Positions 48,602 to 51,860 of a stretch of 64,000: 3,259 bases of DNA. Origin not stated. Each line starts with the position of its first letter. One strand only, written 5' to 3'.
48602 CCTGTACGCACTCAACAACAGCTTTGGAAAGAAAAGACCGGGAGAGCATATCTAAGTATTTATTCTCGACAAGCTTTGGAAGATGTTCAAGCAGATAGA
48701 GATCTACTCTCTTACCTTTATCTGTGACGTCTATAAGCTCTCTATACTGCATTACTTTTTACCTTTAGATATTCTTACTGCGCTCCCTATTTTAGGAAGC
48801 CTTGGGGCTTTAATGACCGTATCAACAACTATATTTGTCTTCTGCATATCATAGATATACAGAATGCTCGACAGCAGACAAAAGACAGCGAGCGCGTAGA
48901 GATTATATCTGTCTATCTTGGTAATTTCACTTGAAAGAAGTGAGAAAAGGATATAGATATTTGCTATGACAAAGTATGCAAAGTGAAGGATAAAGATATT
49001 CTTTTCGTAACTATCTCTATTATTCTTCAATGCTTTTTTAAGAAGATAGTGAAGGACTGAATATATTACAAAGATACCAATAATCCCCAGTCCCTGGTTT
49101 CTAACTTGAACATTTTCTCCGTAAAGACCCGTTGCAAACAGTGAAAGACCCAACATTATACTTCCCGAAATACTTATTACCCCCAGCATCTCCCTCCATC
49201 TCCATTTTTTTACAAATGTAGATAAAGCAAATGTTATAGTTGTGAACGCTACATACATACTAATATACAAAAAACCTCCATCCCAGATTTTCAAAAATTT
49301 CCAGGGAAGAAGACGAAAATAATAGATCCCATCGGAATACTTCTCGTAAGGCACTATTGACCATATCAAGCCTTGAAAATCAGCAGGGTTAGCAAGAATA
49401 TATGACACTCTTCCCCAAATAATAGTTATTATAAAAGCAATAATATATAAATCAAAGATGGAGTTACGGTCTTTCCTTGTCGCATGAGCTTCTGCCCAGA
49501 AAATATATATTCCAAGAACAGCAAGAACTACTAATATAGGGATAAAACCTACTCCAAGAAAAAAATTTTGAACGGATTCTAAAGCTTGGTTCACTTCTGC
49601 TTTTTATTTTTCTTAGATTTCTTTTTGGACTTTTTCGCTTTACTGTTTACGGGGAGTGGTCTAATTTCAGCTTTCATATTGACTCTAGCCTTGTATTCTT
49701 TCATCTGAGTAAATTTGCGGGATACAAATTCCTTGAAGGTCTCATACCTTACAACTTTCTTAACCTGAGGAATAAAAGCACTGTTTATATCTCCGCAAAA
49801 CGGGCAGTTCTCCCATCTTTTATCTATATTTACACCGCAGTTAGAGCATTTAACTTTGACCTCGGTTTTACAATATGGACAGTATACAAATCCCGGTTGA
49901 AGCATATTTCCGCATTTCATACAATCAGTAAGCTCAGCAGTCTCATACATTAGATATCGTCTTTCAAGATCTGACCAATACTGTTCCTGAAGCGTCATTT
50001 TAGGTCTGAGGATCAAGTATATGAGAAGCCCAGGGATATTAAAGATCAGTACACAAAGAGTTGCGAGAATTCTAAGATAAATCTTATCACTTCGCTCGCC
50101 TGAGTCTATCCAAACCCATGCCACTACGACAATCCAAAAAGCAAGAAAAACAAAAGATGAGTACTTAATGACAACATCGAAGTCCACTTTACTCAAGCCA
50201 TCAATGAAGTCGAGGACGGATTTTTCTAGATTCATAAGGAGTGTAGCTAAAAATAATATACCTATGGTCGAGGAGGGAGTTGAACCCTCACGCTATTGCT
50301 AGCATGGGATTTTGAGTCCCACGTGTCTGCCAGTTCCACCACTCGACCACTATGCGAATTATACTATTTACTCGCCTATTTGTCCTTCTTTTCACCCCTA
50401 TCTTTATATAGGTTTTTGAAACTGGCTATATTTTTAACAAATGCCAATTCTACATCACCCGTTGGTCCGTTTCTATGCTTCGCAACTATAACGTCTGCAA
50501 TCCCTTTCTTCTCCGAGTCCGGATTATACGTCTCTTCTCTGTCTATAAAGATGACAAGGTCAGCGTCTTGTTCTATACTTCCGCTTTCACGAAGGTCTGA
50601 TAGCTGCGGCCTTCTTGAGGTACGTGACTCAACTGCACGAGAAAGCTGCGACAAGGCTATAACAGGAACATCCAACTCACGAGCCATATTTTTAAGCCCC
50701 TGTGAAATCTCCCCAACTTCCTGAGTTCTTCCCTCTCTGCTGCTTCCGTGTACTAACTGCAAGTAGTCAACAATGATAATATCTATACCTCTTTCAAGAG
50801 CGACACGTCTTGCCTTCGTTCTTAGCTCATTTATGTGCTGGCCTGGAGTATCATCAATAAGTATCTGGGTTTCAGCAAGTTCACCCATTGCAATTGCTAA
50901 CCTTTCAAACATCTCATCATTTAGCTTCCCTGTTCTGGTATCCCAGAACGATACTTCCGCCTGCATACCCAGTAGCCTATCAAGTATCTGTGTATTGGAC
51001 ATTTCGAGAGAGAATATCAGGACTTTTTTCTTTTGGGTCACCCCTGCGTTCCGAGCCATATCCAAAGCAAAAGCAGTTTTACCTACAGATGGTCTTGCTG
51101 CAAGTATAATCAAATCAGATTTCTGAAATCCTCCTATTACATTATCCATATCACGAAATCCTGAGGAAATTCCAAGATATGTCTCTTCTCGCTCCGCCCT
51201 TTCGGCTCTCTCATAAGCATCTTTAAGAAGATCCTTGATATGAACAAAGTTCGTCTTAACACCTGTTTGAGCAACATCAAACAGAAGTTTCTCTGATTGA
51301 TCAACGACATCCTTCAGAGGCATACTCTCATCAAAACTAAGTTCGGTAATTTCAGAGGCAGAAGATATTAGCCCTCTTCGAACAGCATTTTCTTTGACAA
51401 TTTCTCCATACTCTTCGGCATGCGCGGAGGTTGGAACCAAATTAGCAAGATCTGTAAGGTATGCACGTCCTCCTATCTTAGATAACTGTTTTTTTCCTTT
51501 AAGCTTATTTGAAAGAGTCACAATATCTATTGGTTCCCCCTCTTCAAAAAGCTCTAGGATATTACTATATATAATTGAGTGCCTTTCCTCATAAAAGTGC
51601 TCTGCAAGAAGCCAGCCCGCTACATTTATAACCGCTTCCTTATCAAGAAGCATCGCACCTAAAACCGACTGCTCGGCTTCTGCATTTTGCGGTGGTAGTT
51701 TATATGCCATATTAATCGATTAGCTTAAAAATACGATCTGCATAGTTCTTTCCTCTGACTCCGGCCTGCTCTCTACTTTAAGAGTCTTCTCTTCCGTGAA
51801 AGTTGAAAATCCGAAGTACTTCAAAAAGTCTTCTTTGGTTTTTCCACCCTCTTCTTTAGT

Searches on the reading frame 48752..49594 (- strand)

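Call 20: search_protein_families(library=pfam, proteins=[window:48752-49594:-], max_evalue=0.001)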
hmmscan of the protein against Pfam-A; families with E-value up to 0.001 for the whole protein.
window:48752-49594:- (280 aa): 1 family
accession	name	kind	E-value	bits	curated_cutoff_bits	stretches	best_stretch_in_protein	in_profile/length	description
PF01790.23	LGT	-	0.0003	20.7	24.9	1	25-143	21-118/240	Prolipoprotein diacylglyceryl transferase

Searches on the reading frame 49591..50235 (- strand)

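Call 83: search_protein_families(library=pfam, proteins=[window:49591-50235:-], max_evalue=0.001)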
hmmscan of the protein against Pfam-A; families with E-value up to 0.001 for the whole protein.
window:49591-50235:- (214 aa): 4 families
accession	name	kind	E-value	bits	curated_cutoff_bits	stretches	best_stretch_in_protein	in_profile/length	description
PF12773.13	DZR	-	4.9e-08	33.4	27.3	1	105-148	1-45/45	Double zinc ribbon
PF13248.11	Zn_ribbon_3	-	2.4e-07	30.4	27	1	127-148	2-23/26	zinc-ribbon domain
PF17032.10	Zn_ribbon_15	-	4.9e-06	27.7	28.9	0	94-123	44-73/73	zinc-ribbon family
PF13240.11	Zn_Ribbon_1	-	1.4e-05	25.2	25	0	105-122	2-19/23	zinc-ribbon domain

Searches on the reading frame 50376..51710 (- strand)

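Call 83: search_protein_families(library=pfam, proteins=[window:50376-51710:-], max_evalue=0.001)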
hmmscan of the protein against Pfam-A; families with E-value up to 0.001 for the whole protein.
window:50376-51710:- (444 aa): 4 families
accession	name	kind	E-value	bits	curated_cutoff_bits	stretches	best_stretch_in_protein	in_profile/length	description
PF03796.21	DnaB_C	-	1.3e-102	343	27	1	180-433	1-255/255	DnaB-like helicase C terminal domain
PF00772.26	DnaB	-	5.6e-35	119.9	23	1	6-107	2-103/103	DnaB-like helicase N terminal domain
PF13481.12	AAA_25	-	1e-15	58.3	27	1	184-356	18-190/195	AAA domain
PF06745.19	ATPase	-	2.1e-05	24.5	26.6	1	182-373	2-179/231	KaiC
